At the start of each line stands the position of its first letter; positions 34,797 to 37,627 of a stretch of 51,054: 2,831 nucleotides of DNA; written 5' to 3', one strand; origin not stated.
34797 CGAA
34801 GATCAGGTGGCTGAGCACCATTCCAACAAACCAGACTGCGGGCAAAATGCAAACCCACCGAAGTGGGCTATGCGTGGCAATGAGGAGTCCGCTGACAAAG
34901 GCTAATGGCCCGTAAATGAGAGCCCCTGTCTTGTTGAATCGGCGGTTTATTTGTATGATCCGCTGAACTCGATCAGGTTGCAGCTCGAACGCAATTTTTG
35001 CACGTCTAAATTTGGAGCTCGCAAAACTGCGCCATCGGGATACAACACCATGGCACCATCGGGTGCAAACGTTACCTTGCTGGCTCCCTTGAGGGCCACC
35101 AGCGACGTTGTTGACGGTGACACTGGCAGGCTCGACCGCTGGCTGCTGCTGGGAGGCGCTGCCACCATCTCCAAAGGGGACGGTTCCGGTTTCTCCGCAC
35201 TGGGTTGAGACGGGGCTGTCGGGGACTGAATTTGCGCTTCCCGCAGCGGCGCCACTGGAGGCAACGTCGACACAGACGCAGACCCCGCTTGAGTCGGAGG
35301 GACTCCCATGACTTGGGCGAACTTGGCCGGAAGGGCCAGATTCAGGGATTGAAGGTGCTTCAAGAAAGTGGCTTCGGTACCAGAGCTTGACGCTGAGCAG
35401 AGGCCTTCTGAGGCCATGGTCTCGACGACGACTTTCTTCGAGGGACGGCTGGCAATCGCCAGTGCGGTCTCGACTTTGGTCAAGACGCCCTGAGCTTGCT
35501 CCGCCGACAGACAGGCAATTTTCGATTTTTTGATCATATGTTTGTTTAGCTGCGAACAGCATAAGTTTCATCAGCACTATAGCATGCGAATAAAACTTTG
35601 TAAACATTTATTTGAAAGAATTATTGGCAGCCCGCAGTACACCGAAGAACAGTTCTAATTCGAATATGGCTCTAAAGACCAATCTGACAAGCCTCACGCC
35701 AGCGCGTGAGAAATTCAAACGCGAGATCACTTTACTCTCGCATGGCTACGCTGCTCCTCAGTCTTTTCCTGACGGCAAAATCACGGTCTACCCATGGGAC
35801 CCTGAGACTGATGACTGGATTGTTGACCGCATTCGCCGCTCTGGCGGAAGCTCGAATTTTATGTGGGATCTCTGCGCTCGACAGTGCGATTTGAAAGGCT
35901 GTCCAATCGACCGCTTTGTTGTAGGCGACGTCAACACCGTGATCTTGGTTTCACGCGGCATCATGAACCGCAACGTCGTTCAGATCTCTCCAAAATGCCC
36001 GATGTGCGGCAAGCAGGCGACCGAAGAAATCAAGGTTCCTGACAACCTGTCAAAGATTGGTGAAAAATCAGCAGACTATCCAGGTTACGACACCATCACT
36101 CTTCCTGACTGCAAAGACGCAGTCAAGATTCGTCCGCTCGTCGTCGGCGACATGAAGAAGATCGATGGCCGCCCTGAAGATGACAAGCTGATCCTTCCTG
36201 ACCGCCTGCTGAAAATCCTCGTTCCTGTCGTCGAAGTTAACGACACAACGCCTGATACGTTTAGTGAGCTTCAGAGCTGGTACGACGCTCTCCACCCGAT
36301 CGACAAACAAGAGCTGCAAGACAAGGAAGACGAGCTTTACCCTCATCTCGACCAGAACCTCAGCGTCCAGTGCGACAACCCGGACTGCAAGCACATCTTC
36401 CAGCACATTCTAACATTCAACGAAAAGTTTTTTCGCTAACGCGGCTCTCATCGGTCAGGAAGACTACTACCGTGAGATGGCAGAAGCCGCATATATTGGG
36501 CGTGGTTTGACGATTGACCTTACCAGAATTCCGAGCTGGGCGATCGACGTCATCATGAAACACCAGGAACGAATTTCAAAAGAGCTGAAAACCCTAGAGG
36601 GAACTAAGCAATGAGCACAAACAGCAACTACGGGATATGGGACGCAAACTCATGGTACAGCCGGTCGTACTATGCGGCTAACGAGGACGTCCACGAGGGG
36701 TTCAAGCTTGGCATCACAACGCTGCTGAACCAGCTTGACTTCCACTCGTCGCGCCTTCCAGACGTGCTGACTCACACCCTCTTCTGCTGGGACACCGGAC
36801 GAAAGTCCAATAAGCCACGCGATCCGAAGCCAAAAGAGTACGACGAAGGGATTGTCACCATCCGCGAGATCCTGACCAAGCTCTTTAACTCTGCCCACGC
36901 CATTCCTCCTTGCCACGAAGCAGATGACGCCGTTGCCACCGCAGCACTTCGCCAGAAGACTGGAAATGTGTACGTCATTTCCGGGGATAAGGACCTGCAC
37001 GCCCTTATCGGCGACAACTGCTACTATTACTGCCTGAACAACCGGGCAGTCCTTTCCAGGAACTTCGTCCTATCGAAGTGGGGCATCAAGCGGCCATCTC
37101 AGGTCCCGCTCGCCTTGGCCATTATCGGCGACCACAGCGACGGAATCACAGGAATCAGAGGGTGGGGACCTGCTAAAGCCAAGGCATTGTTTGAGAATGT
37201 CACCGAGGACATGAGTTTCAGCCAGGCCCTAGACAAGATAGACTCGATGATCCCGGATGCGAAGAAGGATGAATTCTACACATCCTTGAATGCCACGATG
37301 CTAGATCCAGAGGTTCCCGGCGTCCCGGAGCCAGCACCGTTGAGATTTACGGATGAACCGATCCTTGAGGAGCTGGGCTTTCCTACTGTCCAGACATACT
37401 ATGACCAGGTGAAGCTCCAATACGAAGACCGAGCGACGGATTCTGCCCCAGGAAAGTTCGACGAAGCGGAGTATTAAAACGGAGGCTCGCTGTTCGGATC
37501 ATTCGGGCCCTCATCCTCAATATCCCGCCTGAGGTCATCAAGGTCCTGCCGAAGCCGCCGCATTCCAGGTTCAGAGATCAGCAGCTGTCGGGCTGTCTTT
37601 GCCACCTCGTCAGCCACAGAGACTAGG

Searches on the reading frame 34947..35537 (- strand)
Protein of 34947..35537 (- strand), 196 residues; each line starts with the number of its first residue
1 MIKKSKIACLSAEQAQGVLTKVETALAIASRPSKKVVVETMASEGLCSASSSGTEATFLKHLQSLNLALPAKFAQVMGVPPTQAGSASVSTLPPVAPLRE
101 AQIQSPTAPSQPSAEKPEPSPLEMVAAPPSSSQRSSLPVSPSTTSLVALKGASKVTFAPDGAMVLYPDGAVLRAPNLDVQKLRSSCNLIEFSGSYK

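Call 7: search_protein_families(library=phrogs, proteins=[window:34947-35537:-], max_evalue=0.01)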
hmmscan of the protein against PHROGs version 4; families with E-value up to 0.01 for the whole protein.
window:34947-35537:- (196 aa): 0 families

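Call 8: search_protein_families(library=pfam, proteins=[window:34947-35537:-], max_evalue=0.01)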
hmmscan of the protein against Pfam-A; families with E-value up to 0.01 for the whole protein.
window:34947-35537:- (196 aa): 0 families

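Call 18: find_related_loci(query=window:34947-35537:-, collection=viral_contigs, flank=6000)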
Query window:34947-35537:- (196 aa) in viral_contigs; peptide patterns used: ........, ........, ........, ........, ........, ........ (x = any residue, [..] = any of these).
13 stretches matched a pattern, but none encodes a relative of the query by tblastn (E <= 1e-3).

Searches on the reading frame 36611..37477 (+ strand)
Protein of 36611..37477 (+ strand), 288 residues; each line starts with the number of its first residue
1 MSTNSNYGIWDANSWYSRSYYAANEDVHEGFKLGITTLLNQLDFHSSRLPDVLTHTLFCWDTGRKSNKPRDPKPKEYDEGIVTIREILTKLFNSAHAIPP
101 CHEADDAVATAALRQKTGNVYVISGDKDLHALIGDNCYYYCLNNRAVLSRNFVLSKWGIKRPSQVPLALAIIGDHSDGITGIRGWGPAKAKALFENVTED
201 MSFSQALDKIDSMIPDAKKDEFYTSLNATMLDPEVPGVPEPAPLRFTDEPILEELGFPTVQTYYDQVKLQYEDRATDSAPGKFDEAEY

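Call 7: search_protein_families(library=phrogs, proteins=[window:36611-37477:+], max_evalue=0.01)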
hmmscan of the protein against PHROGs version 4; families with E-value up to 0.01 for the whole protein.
window:36611-37477:+ (288 aa): 1 family
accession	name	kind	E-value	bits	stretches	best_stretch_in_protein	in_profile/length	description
phrog_107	-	DNA, RNA and nucleotide metabolism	1.4e-16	61.7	1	79-214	203-336/542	exonuclease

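Call 8: search_protein_families(library=pfam, proteins=[window:36611-37477:+], max_evalue=0.01)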
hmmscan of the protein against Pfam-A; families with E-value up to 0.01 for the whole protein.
window:36611-37477:+ (288 aa): 2 families
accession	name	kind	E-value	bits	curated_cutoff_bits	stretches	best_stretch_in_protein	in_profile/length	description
PF02739.22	5_3_exonuc_N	-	4.7e-12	46.4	34.3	1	9-157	4-163/164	5'-3' exonuclease, N-terminal resolvase-like domain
PF01367.25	5_3_exonuc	-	1.5e-06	29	40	1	161-211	2-49/97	5'-3' exonuclease, C-terminal SAM fold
